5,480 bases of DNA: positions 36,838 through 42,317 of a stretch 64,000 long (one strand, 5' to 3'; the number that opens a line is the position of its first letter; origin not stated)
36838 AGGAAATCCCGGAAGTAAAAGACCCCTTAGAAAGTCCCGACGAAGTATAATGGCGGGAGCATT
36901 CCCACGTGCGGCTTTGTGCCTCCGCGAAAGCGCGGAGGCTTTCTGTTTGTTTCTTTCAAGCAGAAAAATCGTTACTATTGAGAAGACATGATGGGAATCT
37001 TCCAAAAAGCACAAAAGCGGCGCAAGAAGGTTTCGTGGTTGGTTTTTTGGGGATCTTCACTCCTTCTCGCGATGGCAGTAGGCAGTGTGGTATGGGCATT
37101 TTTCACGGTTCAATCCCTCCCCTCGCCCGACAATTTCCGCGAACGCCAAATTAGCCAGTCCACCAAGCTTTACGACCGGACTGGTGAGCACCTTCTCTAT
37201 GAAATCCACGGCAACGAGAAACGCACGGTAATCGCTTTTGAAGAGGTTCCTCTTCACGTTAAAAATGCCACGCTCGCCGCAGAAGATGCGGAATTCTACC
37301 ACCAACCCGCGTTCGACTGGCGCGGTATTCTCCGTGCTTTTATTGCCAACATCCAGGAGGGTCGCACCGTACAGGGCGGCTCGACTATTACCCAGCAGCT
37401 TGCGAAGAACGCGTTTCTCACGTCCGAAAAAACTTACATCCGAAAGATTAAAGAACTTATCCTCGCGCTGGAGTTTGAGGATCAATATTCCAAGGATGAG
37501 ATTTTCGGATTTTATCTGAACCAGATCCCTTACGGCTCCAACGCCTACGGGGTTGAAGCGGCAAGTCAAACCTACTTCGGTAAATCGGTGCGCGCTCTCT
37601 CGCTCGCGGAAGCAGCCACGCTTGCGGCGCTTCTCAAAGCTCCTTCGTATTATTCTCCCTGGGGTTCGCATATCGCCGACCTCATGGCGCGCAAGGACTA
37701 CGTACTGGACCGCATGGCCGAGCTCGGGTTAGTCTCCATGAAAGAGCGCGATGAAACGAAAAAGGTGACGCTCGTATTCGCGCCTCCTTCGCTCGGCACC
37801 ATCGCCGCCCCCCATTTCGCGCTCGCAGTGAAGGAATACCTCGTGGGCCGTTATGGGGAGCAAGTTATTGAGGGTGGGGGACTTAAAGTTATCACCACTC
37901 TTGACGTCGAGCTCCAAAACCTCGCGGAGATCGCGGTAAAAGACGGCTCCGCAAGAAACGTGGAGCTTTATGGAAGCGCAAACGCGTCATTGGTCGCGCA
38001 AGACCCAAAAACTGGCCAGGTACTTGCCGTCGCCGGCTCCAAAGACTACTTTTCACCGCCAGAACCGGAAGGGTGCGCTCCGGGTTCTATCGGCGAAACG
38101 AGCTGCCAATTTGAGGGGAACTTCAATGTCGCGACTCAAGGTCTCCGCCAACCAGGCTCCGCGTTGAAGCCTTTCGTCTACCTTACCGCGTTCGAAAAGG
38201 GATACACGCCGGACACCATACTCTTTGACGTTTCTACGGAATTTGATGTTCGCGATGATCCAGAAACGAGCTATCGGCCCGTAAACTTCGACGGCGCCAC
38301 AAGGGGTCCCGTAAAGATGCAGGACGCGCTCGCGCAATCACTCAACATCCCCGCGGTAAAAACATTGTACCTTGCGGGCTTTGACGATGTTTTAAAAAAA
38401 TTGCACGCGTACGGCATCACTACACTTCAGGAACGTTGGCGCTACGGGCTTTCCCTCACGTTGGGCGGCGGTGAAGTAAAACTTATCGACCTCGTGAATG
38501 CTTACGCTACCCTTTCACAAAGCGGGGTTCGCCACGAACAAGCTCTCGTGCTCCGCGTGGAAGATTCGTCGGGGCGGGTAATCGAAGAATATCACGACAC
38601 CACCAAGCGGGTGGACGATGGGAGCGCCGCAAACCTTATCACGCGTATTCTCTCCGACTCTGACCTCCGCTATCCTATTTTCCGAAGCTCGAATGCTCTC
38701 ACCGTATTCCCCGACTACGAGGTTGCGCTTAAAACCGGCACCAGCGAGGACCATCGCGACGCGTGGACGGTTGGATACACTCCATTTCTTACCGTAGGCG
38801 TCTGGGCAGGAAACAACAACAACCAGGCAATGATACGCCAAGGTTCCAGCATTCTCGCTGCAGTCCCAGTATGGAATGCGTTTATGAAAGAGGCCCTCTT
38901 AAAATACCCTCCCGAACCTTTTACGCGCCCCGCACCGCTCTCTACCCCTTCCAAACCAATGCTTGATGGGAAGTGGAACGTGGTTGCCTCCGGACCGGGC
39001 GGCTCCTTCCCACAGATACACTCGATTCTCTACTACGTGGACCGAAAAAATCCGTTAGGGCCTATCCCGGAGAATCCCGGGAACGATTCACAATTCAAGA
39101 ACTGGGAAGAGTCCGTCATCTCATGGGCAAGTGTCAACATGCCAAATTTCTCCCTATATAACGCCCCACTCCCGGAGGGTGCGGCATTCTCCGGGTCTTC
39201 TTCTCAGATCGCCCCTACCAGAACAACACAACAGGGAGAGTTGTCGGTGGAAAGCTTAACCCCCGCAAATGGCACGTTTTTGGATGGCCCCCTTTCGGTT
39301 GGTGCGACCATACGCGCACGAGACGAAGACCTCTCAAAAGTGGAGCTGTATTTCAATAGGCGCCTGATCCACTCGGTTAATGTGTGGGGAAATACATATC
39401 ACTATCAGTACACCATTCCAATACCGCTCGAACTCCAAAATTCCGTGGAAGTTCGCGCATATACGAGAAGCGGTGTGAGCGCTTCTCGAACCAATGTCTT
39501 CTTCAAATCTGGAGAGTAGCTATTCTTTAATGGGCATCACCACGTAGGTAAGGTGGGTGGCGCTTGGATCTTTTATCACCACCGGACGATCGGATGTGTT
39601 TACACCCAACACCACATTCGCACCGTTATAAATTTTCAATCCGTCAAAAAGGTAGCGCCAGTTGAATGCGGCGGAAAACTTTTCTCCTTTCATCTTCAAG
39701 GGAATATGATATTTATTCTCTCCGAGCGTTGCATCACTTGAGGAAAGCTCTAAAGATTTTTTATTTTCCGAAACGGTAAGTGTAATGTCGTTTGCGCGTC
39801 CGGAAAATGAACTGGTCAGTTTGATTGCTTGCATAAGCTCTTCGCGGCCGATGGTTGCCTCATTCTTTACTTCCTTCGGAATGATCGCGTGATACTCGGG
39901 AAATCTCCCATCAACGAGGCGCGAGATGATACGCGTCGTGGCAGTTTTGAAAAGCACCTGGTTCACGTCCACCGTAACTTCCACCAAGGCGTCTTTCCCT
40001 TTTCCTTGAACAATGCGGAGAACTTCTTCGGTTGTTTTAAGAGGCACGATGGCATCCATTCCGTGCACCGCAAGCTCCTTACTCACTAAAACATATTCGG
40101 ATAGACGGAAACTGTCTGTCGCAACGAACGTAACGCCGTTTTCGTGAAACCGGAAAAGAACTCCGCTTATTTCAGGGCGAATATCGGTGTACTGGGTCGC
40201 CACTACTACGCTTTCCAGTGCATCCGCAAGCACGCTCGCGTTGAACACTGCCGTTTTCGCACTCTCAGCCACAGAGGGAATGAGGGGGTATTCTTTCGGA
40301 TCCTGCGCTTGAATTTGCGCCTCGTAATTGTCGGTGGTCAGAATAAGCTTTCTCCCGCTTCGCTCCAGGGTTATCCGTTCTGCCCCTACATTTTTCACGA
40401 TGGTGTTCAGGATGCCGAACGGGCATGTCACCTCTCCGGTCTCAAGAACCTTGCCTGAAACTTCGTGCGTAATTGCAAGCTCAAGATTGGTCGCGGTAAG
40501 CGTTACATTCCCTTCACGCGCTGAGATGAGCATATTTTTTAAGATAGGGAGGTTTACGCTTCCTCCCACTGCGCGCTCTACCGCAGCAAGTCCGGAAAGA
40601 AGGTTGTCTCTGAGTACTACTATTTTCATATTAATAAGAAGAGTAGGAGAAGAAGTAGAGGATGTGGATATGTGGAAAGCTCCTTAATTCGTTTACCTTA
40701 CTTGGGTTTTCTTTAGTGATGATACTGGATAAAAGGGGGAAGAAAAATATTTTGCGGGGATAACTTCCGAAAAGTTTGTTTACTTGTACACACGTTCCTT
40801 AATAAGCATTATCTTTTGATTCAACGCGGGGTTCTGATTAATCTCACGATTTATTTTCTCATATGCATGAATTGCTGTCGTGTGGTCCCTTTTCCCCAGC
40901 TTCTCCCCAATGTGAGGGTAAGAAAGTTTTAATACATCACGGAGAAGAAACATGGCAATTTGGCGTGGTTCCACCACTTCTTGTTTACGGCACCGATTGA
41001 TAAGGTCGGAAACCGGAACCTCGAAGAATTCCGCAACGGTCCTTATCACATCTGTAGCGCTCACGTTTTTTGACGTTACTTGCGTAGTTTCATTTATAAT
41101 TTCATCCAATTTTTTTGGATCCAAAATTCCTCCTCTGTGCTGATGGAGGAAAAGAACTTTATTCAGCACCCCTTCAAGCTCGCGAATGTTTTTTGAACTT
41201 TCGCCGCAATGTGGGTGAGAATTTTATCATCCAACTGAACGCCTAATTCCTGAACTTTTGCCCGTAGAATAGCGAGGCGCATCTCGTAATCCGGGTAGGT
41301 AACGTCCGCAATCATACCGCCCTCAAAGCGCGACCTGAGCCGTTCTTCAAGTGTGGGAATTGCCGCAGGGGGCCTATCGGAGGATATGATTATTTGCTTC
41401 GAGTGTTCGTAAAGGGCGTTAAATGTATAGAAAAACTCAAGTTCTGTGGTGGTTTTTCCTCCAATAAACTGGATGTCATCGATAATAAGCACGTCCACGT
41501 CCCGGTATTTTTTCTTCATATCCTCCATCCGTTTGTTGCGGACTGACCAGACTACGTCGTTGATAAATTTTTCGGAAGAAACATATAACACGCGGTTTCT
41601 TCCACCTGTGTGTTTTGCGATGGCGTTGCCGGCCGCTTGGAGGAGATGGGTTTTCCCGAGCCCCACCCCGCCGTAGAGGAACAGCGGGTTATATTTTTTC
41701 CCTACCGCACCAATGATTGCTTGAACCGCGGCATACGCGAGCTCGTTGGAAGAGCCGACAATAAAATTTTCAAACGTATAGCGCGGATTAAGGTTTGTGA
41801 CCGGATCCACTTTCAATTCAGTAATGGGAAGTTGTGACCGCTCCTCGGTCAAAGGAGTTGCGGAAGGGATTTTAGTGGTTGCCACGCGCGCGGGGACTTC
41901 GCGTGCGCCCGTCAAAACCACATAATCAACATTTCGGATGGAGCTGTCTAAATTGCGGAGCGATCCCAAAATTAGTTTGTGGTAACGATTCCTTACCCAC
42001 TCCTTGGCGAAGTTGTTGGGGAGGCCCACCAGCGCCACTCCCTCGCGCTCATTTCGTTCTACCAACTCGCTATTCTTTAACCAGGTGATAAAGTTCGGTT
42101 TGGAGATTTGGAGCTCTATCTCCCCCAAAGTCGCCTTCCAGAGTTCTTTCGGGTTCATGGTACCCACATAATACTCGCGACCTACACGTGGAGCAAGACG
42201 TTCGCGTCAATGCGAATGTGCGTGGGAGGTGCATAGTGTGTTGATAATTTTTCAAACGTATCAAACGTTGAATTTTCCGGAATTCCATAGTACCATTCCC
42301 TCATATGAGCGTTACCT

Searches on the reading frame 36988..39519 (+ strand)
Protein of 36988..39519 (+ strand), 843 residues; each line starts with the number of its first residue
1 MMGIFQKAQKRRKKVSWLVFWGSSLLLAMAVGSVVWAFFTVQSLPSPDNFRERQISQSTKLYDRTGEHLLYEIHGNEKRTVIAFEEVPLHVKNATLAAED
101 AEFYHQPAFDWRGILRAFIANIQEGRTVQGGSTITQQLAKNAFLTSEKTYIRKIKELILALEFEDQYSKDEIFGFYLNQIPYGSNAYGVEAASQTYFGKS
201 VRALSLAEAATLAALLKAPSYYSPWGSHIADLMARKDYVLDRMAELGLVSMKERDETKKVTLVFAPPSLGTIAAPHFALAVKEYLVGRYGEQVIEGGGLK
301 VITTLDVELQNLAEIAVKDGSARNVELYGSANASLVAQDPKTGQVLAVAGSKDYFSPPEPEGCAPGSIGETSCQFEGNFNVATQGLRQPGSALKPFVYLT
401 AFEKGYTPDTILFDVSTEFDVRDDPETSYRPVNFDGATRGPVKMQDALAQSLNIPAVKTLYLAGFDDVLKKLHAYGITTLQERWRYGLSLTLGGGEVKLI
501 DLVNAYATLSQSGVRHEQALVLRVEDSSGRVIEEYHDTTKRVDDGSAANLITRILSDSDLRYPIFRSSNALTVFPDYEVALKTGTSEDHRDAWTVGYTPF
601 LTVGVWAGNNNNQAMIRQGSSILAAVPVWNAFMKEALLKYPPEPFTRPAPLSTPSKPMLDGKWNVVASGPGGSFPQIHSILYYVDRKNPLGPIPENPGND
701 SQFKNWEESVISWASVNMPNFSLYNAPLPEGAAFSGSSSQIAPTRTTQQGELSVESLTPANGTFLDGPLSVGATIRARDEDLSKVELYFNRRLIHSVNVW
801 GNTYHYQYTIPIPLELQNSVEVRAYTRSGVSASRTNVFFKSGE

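Call 32: search_protein_families(library=pfam, proteins=[window:36988-39519:+], max_evalue=0.00001)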
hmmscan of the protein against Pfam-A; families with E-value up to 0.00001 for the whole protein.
window:36988-39519:+ (843 aa): 2 families
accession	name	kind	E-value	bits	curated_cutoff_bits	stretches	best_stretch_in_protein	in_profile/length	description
PF00912.28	Transgly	-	1.6e-62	210.5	27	1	69-243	4-177/178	Transglycosylase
PF00905.27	Transpeptidase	-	2.5e-18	66.8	22.1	1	334-600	2-267/299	Penicillin binding protein transpeptidase domain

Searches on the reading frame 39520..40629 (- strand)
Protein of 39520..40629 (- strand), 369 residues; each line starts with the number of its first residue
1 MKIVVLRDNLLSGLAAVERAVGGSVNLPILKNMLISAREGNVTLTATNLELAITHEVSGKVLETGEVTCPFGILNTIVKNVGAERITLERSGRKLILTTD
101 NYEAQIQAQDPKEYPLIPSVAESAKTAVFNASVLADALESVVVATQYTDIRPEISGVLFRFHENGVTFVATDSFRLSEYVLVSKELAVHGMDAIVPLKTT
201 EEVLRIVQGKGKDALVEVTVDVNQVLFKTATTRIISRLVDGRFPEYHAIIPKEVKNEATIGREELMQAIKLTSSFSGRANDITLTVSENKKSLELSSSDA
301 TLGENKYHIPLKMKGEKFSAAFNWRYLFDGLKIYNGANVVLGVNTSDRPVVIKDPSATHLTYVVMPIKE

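Call 60: search_protein_families(library=pfam, proteins=[window:39520-40629:-], max_evalue=0.00001)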
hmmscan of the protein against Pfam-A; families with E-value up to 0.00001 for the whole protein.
window:39520-40629:- (369 aa): 3 families
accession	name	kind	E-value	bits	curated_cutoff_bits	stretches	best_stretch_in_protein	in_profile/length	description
PF02768.20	DNA_pol3_beta_3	-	1.6e-22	80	27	1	249-367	3-120/121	DNA polymerase III beta subunit, C-terminal domain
PF00712.24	DNA_pol3_beta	-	6.2e-22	78.4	24.4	1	1-118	1-120/120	DNA polymerase III beta subunit, N-terminal domain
PF02767.21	DNA_pol3_beta_2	-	1.8e-21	77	27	1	131-245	4-116/116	DNA polymerase III beta subunit, central domain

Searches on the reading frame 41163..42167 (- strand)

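Call 60: search_protein_families(library=pfam, proteins=[window:41163-42167:-], max_evalue=0.00001)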
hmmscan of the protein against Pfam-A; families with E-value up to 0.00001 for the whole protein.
window:41163-42167:- (334 aa): 3 families
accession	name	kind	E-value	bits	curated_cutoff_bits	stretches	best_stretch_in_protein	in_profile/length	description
PF00308.24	Bac_DnaA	-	3.2e-65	219.7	23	1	126-287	1-161/162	Bacterial DnaA ATPAse domain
PF11638.13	DnaA_N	-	4.5e-11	42.7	24.6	1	8-70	2-63/65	DnaA N-terminal domain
PF01695.23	IstB_IS21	-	9e-09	35.6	24.1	1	158-264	92-193/238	IstB-like ATP binding protein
